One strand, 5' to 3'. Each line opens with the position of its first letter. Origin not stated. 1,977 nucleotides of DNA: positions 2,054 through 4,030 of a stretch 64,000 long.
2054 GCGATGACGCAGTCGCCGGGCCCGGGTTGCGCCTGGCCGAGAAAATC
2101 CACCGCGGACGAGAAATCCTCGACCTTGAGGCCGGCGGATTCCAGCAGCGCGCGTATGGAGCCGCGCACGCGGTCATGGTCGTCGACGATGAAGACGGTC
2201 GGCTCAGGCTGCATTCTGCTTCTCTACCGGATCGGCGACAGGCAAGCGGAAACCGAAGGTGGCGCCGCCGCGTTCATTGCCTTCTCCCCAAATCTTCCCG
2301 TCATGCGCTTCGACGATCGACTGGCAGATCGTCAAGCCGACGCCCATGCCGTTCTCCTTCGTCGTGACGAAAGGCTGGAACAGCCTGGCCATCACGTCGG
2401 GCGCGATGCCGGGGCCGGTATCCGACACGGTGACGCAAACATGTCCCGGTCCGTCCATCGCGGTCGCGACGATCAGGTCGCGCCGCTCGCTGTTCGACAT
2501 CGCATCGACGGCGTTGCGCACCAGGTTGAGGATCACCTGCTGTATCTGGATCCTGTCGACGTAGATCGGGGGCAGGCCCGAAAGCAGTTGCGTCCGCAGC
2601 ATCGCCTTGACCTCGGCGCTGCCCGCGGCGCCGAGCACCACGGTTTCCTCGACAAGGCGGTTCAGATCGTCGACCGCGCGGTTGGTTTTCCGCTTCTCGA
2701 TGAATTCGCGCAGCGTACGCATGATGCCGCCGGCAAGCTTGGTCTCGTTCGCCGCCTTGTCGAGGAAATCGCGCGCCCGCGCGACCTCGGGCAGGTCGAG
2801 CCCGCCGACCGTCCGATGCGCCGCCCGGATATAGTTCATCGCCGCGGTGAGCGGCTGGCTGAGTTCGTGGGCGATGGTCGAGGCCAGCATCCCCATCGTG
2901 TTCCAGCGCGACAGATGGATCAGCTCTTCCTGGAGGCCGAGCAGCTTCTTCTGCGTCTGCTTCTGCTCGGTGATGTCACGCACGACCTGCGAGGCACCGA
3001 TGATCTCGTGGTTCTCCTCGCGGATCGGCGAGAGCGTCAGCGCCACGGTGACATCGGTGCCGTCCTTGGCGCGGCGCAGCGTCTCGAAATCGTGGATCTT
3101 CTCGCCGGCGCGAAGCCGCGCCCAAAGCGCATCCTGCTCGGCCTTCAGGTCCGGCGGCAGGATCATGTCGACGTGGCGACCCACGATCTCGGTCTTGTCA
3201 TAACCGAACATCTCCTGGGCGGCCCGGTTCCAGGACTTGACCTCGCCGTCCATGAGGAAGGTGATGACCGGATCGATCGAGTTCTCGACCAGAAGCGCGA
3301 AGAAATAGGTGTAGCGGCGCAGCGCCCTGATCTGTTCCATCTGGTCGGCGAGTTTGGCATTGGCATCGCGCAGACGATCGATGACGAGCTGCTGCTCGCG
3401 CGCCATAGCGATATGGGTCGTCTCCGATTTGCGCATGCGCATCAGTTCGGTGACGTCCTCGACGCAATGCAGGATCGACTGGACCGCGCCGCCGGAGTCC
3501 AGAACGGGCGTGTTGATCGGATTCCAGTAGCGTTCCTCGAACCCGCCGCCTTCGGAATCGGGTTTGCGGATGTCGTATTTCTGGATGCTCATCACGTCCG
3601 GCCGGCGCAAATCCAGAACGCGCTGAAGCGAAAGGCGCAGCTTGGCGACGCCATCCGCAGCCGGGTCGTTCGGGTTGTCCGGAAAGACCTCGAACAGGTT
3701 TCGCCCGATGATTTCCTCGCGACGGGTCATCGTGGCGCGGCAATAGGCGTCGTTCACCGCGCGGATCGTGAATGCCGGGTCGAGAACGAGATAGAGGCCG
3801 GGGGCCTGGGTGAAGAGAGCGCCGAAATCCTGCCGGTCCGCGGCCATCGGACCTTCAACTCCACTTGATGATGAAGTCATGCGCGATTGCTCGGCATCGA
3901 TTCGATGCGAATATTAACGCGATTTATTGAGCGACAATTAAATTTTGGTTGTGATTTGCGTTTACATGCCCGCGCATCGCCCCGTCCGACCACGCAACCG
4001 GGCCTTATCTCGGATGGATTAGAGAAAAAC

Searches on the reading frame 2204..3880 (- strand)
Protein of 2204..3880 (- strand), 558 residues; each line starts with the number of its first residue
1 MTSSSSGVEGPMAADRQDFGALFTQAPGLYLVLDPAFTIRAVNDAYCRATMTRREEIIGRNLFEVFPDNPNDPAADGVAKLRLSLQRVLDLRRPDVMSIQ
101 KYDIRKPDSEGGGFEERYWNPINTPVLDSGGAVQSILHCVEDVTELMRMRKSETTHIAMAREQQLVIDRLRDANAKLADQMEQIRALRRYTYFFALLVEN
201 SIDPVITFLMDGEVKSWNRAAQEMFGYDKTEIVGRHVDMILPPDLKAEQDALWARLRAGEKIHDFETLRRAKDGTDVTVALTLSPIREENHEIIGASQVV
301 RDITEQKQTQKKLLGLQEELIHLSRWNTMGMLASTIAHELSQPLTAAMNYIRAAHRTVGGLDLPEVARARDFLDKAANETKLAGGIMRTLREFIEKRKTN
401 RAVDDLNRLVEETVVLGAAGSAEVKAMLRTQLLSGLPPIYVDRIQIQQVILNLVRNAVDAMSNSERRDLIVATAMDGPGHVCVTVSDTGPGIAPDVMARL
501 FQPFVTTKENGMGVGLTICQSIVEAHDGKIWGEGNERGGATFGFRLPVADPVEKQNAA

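Call 40: search_protein_families(library=pfam, proteins=[window:2204-3880:-], max_evalue=0.000001)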
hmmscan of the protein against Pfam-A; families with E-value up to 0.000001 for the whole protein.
window:2204-3880:- (558 aa): 7 families
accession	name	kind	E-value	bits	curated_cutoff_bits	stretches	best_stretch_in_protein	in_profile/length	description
PF08448.16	PAS_4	-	6.2e-30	104.1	23.1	2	198-307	1-109/110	PAS fold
PF02518.31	HATPase_c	-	7.2e-26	91.2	26.4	1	442-549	2-110/111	Histidine kinase-, DNA gyrase B-, and HSP90-like ATPase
PF00989.32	PAS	-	2.4e-23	82.7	22.6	1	193-303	2-113/113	PAS fold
PF13426.13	PAS_9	-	9.5e-23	80.9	27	1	209-305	7-103/103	PAS domain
PF13188.13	PAS_8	-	2.2e-10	40.5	21.8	0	193-245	2-55/65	PAS domain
PF08447.18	PAS_3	-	5e-10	40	25.6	1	216-295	3-84/89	PAS fold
PF13596.12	PAS_10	-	3.6e-07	31.2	22.1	0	212-304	19-106/106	PAS domain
